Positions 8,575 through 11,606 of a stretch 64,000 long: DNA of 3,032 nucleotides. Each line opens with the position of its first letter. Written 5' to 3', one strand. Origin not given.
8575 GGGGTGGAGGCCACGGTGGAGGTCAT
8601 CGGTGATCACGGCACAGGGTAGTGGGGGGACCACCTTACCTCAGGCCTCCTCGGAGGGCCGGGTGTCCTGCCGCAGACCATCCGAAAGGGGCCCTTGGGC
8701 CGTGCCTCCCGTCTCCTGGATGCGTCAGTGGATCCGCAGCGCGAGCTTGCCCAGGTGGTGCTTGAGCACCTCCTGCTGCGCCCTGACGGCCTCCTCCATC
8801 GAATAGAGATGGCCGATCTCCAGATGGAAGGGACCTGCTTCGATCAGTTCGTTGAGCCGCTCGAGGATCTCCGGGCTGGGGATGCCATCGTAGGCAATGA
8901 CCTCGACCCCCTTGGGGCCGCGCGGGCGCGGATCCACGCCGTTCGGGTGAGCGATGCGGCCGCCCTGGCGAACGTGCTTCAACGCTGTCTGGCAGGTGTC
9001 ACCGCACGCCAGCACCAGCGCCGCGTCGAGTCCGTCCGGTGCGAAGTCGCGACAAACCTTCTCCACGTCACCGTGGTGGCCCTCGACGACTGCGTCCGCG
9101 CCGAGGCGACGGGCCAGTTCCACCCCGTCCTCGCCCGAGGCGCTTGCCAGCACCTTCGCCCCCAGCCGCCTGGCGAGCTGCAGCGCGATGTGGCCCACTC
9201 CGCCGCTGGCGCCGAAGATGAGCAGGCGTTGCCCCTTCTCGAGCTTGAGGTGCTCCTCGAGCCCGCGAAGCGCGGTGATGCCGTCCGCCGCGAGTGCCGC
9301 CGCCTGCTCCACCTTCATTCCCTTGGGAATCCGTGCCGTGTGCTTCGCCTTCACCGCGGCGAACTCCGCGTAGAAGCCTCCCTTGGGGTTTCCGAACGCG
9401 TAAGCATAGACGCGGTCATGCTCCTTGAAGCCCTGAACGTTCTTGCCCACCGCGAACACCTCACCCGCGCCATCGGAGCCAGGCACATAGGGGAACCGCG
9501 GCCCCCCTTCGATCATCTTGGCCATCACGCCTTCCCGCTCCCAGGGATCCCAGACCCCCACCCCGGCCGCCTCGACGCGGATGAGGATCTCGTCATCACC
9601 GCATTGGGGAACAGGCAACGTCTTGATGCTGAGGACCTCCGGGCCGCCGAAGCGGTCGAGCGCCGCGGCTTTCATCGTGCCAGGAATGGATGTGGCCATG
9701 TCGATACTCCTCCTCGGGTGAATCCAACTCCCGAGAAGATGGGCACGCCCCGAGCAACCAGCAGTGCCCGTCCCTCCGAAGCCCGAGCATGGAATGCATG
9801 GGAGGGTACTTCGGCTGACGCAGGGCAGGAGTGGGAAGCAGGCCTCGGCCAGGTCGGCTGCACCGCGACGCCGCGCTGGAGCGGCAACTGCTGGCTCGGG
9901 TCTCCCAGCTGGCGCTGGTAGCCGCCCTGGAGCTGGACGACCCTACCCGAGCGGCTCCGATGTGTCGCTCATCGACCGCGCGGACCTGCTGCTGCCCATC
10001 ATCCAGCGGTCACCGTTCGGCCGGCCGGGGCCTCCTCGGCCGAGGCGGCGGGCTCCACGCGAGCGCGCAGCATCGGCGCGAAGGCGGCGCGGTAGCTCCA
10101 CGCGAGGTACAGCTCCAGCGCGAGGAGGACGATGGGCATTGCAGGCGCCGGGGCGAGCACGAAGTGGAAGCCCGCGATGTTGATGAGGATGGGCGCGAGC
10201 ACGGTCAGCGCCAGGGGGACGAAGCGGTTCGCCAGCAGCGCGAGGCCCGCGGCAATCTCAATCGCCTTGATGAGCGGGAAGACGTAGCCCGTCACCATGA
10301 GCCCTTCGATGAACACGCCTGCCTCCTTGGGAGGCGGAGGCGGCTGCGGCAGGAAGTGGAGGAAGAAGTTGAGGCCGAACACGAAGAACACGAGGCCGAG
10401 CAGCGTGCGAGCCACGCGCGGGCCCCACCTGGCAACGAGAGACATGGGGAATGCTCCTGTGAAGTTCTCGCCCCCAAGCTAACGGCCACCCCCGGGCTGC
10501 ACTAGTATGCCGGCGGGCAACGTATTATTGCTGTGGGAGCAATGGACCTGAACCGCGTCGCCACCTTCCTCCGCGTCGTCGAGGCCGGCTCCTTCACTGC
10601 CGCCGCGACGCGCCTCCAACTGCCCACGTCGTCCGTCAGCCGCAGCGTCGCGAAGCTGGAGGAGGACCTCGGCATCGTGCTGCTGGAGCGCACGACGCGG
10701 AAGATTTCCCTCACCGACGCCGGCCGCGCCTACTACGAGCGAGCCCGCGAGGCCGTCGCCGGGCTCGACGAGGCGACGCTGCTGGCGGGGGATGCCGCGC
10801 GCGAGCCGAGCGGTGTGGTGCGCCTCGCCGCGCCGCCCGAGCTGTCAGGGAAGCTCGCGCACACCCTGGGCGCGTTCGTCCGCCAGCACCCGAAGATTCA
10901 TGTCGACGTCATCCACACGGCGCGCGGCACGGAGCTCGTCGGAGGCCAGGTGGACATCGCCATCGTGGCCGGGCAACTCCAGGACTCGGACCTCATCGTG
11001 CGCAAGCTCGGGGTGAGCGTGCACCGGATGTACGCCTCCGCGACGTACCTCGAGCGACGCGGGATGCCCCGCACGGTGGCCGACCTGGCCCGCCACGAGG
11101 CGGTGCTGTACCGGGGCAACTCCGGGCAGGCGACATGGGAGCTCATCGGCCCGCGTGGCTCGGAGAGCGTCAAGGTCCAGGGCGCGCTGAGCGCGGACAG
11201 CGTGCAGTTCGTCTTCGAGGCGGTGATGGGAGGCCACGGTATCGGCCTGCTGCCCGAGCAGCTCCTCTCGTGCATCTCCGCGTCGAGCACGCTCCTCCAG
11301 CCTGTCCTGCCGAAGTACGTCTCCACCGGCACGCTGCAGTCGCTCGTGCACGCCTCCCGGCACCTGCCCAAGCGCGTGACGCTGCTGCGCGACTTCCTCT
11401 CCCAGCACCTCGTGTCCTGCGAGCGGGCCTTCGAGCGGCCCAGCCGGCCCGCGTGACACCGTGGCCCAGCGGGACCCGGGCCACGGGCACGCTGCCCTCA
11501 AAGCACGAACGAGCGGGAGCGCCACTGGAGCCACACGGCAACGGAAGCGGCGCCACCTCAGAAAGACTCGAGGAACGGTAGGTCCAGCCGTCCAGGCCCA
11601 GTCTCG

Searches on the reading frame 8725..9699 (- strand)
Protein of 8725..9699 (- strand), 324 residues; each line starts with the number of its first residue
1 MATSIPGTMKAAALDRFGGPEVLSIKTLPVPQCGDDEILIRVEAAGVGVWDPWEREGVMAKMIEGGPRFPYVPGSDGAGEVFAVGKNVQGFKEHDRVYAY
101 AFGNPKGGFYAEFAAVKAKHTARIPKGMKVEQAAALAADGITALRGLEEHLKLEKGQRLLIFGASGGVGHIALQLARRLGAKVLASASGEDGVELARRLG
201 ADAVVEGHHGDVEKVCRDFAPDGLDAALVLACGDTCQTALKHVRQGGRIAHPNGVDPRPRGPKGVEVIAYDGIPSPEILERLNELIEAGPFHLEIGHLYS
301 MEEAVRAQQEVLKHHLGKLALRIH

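Call 51: search_protein_families(library=pfam, proteins=[window:8725-9699:-], max_evalue=0.01)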
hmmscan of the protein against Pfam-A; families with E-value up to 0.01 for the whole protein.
window:8725-9699:- (324 aa): 3 families
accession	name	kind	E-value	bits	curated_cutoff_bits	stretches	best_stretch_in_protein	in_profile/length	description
PF00107.32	ADH_zinc_N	-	1.9e-16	60.6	31.8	1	167-250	1-86/129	Zinc-binding dehydrogenase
PF08240.17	ADH_N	-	8e-13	49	23.5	1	34-126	1-104/104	Alcohol dehydrogenase GroES-like domain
PF13602.12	ADH_zinc_N_2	-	1e-06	30.1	27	1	199-320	1-133/134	Zinc-binding dehydrogenase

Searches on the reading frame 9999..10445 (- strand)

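Call 6: search_protein_families(library=pfam, proteins=[window:9999-10445:-], max_evalue=0.01)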
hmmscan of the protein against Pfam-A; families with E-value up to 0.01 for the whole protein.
window:9999-10445:- (148 aa): 1 family
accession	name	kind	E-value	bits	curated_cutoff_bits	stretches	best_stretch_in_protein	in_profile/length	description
PF07681.17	DoxX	-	0.0022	19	23.6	1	11-91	4-80/85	DoxX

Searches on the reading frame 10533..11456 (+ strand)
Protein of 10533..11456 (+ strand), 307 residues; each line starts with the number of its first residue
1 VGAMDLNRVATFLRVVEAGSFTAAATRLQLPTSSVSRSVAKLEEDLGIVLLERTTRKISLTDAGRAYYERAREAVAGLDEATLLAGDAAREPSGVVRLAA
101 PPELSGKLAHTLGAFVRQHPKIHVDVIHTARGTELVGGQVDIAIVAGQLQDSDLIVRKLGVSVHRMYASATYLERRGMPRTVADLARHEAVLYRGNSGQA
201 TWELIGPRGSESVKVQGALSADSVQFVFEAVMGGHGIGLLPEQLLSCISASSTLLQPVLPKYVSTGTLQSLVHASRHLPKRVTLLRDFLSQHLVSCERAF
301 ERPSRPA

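Call 6: search_protein_families(library=pfam, proteins=[window:10533-11456:+], max_evalue=0.01)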
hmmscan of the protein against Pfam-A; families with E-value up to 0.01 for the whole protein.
window:10533-11456:+ (307 aa): 2 families
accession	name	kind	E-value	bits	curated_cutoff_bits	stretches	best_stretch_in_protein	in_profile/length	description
PF03466.25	LysR_substrate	-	2.5e-30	105.9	28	1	90-293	2-208/209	LysR substrate binding domain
PF00126.33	HTH_1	-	1.8e-20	73.1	26.6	1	6-65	1-60/60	Bacterial regulatory helix-turn-helix protein, lysR family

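Call 12: find_encoding_contigs(protein=window:10533-11456:+, flank=10000, max_places=10)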
Protein window:10533-11456:+ (307 aa): no gene with exactly this product is on record in the collection.
